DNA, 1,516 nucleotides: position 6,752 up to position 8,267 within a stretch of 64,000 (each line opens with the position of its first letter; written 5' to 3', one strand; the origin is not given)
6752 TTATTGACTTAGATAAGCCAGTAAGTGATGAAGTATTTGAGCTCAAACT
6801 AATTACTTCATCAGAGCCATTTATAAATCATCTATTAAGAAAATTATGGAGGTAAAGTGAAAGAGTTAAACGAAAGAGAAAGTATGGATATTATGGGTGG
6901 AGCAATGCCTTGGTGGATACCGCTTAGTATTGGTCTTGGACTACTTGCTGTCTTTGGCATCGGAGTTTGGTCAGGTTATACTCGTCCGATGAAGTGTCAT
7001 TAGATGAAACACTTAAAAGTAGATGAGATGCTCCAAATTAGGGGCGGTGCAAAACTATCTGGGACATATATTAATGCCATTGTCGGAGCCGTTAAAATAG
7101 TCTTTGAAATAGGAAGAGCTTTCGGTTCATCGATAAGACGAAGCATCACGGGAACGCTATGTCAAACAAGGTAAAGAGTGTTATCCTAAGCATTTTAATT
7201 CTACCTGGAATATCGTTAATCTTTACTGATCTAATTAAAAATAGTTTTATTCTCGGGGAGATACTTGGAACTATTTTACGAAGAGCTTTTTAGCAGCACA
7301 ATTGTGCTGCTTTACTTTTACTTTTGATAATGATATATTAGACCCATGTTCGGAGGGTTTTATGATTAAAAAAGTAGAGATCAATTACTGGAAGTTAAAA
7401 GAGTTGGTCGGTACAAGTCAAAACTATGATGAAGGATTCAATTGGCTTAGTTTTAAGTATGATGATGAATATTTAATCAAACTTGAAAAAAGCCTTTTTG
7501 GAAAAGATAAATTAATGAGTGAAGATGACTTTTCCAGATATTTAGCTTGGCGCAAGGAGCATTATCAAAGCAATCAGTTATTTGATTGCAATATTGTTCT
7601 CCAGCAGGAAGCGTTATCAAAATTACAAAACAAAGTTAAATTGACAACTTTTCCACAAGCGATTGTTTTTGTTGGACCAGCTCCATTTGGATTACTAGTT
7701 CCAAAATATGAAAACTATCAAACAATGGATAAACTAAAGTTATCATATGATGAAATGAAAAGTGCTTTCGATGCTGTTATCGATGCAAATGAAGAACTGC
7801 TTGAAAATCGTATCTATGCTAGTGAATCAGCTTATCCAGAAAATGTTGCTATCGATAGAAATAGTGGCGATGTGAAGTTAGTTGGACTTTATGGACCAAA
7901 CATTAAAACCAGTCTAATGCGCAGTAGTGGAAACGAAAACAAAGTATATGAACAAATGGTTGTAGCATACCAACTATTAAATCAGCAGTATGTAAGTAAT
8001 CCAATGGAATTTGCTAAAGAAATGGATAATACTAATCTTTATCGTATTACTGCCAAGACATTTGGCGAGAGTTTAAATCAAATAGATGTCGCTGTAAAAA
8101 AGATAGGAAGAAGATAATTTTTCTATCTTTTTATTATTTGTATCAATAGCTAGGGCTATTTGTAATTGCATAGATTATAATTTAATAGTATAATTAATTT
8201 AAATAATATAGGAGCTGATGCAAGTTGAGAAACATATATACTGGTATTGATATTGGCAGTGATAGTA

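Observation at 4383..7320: Unannotated two-peptide double-glycine-leader bacteriocin-like operon behind a C39-ABC exporter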

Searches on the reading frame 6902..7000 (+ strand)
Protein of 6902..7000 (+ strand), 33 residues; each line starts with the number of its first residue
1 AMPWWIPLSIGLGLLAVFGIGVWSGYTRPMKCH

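Call 21: search_protein_families(library=ncbifam, proteins=[window:6902-7000:+], max_evalue=10)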
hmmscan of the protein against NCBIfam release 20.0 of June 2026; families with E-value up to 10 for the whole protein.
seq(33 aa): 1 family
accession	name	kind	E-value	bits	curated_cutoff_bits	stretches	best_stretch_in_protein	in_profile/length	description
NF053845.1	CoaP_CTERM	equivalog_domain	0.0012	18.4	35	1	10-28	13-31/35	choice-of-anchor protein CoaP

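Call 80: search_protein_families(library=ncbifam, alignment_id=A9, max_evalue=1)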
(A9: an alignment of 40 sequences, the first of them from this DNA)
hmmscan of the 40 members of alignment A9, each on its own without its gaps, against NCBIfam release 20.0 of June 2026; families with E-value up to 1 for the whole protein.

A. member 1, seq(33 aa): 1 family
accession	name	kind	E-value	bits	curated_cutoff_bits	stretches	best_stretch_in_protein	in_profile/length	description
NF053845.1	CoaP_CTERM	equivalog_domain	0.0012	18.4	35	1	10-28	13-31/35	choice-of-anchor protein CoaP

B. families by the number of members that match (of 40 scanned): 11 families
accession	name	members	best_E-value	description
NF053845.1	CoaP_CTERM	2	0.0012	choice-of-anchor protein CoaP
NF058583.1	LAXTG_small_WW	1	0.0097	LAXTG motif-containing small protein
NF040912.1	SGM_5486_fam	1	0.017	SGM_5486 family transporter-associated protein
NF011429.0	PRK14857.1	1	0.039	TatA/E family twin arginine-targeting protein translocase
NF010255.1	PRK13701.1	1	0.076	conjugation system SOS inhibitor PsiB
NF040969.1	cytb_ExtP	1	0.12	selenite/tellurite reduction operon b-type cytochrome ExtP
NF046057.1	bifunc_MtlD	1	0.13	bifunctional mannitol-1-phosphate dehydrogenase/phosphatase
NF033841.2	small_YshB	1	0.13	YshB family small membrane protein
NF038029.1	LP_plasma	1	0.14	lipoprotein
NF033158.1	Myrrcad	1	0.3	MyrrCad domain-containing protein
NF033392.1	PSM_delta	1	0.35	PSM-delta family phenol-soluble modulin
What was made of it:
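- On Lactobin A/cerein 7B family (TIGR03949): None of the 40 cores hit at E<=1 (call 80).
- On Lactococcin G/enterocin 1071 alpha and beta families (NF038035, NF038034, PF11632): Cores alone do not hit (call 80).
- Closest known: Lactobin A/cerein 7B family. Different: The match vanishes when the leader is removed (calls 21, 80).
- That hit and the others are leader-driven (call 80).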

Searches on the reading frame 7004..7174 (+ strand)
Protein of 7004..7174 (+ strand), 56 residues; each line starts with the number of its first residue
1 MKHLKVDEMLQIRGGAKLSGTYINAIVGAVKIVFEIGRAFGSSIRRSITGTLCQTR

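Call 3: search_protein_families(library=pfam, proteins=[window:7004-7174:+], max_evalue=1)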
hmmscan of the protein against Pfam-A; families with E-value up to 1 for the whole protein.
window:7004-7174:+ (56 aa): 0 families

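Call 4: search_protein_families(library=ncbifam, proteins=[window:7004-7174:+], max_evalue=1)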
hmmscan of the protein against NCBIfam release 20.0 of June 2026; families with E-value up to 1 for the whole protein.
window:7004-7174:+ (56 aa): 0 families
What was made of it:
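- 7004..7174 (+): pepB precursor. Leader 7004-7048 (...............); cationic amphipathic 41-aa core 7049-7171 (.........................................). The window sequence itself has no family hit (calls 3, 4).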

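Call 10: find_encoding_contigs(protein=window:7004-7174:+, flank=10000, max_places=6)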
Protein window:7004-7174:+ (56 aa): no gene with exactly this product is on record in the collection.

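Call 11: find_homologous_proteins(query=window:7004-7174:+, max_evalue=10)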
Query window:7004-7174:+ (56 aa): 1 proteins with E <= 10 among 1 candidates.
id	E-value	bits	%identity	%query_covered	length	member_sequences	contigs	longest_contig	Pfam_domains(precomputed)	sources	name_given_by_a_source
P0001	5.3e-18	81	74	100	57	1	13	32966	-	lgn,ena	-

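Call 13: find_encoding_contigs(protein=P0001, flank=10000, max_places=10)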
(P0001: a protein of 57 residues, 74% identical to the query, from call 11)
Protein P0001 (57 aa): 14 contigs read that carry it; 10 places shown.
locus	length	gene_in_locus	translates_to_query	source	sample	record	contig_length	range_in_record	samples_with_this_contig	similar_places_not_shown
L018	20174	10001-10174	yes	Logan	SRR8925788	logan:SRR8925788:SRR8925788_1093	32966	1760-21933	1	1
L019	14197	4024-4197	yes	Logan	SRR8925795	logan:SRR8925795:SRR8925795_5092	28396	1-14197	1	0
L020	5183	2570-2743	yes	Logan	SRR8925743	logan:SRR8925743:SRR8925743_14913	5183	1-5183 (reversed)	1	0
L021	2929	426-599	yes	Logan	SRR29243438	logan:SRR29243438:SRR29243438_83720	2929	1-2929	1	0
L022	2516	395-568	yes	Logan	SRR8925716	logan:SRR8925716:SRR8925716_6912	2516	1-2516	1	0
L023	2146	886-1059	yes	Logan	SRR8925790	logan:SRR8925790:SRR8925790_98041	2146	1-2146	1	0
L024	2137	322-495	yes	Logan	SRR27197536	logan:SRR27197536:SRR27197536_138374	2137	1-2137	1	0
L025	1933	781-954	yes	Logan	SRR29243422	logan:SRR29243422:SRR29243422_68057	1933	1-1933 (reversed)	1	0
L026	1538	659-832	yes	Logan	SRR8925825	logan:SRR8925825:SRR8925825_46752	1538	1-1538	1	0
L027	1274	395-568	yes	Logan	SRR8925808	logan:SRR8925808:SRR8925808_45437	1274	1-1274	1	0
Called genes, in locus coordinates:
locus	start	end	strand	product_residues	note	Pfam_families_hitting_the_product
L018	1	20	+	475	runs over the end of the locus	PF01425:Amidase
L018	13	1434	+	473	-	PF02934:GatB_N, PF02637:GatB_Yqey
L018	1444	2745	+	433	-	PF01336:tRNA_anti-codon, PF00152:tRNA-synt_2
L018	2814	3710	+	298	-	-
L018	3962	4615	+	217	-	PF03006:HlyIII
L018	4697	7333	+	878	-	PF00690:Cation_ATPase_N, PF00122:E1-E2_ATPase, PF00702:Hydrolase, PF13246:Cation_ATPase, PF08282:Hydrolase_3 (weak), PF00689:Cation_ATPase_C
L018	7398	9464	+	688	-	PF03412:Peptidase_C39, PF00664:ABC_membrane, PF02463:SMC_N (weak), PF00005:ABC_tran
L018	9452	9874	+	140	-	-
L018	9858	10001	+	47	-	-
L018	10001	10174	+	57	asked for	-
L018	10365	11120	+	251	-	-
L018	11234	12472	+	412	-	PF11104:PilM_2 (faint), PF06723:MreB_Mbl (faint), PF02491:SHS2_FTSA, PF14450:FtsA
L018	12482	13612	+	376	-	PF00091:Tubulin, PF12327:FtsZ_C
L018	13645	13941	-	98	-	-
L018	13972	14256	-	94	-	-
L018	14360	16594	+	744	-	PF17854:FtsK_alpha, PF01580:FtsK_SpoIIIE, PF09397:FtsK_gamma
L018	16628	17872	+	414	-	PF05193:Peptidase_M16_C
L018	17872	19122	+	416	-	PF00675:Peptidase_M16, PF05193:Peptidase_M16_C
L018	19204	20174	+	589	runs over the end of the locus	PF01935:DUF87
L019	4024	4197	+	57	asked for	-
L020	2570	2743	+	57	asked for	-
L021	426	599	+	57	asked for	-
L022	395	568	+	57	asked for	-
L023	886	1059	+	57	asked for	-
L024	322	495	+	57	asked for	-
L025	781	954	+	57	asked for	-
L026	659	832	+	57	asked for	-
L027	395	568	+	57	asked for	-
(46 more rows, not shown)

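Call 21: search_protein_families(library=ncbifam, proteins=[L018:9452-9874:+], max_evalue=10)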
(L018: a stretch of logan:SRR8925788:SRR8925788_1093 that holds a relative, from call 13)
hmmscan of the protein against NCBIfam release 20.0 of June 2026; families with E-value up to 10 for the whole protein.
L018:9452-9874:+ (140 aa): 2 families
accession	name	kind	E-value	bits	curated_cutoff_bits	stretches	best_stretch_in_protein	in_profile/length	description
TIGR01460.1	HAD-SF-IIA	subfamily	0.0071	16.1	100.15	1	27-107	127-208/246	HAD-IIA family hydrolase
NF045999.1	MAG1140_fam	equivalog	0.11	12.7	35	1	11-88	3-84/126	MAG1140 family protein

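Call 60: search_solved_structures(query=A3, max_evalue=10)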
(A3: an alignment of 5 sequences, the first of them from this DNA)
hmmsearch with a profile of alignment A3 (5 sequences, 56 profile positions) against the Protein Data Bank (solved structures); distinct sequences matched with E-value up to 10: 0.

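Call 64: find_related_loci(query=A3, collection=metagenome_contigs, flank=5000)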
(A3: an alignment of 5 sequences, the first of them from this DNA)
Query A3 (56 aa) in metagenome_contigs; peptide patterns used: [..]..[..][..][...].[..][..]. (x = any residue, [..] = any of these).
149 stretches matched a pattern; 24 encode a relative of the query (tblastn E <= 1e-3); 24 distinct loci.
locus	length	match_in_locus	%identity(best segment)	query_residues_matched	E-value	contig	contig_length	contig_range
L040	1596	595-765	47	1-56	6e-13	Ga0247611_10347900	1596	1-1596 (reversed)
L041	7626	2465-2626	48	1-53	7e-13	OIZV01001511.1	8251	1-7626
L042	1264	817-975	43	1-53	9e-13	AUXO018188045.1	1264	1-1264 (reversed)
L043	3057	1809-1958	46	4-53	2e-12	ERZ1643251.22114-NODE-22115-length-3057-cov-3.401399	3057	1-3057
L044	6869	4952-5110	47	1-53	2e-12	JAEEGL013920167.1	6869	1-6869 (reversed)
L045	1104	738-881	52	4-53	7e-12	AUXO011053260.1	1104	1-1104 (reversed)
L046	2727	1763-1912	52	4-53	1e-11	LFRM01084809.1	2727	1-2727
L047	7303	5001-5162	44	1-54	1e-11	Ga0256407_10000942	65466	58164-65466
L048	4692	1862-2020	44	1-54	1e-11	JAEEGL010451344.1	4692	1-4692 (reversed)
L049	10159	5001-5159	44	1-54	8e-11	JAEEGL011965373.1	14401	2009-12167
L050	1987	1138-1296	42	1-53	2e-10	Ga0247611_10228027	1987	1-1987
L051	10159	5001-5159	43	1-54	2e-10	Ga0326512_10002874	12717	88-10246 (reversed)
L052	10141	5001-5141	51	7-53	3e-10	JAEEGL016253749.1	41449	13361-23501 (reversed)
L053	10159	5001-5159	43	1-54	9e-10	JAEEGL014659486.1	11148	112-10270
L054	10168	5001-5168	38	1-53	9e-10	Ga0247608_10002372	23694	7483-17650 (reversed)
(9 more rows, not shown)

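Call 76: search_protein_families(library=ncbifam, alignment_id=A7, max_evalue=0.1)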
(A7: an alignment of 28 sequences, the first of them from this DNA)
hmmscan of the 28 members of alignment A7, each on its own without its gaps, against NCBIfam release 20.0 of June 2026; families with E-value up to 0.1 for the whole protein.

A. member 1, seq(56 aa): 0 families

B. families by the number of members that match (of 28 scanned): 14 families
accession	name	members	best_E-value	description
NF038035.1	lactGalph_entA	9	9.8e-05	lactococcin G-alpha/enterocin 1071A family bacteriocin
TIGR01847.1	bacteriocin_sig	9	0.0026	bacteriocin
TIGR03949.1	bact_IIb_cerein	6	7.3e-06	class IIb bacteriocin, lactobin A/cerein 7B family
NF038034.1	lactGbeta_entB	5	0.00043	lactococcin G-beta/enterocin 1071B family bacteriocin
NF033456.1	RiPP_CCRG-2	3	0.034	CCRG-2 family RiPP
TIGR03893.1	lant_SP_1948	2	0.042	lichenicidin A2 family type 2 lantibiotic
NF047798.1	leader_Chryseo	2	0.046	bacteriocin-like protein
NF033383.2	induct_EntF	1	0.0033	EntF family bacteriocin induction factor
TIGR03921.1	T7SS_mycosin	1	0.052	type VII secretion-associated serine protease mycosin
NF011429.0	PRK14857.1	1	0.059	TatA/E family twin arginine-targeting protein translocase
TIGR04395.1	cutC_activ_rSAM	1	0.066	choline TMA-lyase-activating enzyme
NF052591.1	ArlG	1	0.066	archaellum stator protein ArlG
NF010469.0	PRK13894.1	1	0.085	conjugal transfer ATPase TrbB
TIGR02363.1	dhaK1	1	0.087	dihydroxyacetone kinase subunit DhaK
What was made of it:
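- One pepB member weakly hits the EntF induction-factor model (call 76).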

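Call 95: search_dna_similar(query=window:7004-7174:+, collection=plasmids, mode=protein, max_evalue=0.01, max_rows=10)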
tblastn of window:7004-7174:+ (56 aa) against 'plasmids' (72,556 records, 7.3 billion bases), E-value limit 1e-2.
No match.

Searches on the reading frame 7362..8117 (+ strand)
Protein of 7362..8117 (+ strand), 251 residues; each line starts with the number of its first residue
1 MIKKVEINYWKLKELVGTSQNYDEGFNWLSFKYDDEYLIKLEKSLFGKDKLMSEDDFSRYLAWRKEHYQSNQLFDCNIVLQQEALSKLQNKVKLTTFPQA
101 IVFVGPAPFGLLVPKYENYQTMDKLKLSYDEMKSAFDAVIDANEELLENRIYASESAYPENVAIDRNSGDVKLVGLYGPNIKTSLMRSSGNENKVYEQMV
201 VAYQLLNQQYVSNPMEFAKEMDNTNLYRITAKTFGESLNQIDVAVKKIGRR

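Call 3: search_protein_families(library=pfam, proteins=[window:7362-8117:+], max_evalue=1)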
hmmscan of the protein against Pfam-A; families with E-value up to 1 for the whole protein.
window:7362-8117:+ (251 aa): 1 family
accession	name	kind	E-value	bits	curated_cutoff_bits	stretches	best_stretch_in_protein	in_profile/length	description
PF02183.23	HALZ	-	0.027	15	28.1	1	123-147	8-32/43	Homeobox associated leucine zipper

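Call 4: search_protein_families(library=ncbifam, proteins=[window:7362-8117:+], max_evalue=1)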
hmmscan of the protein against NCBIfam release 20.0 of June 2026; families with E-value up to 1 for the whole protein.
window:7362-8117:+ (251 aa): 0 families
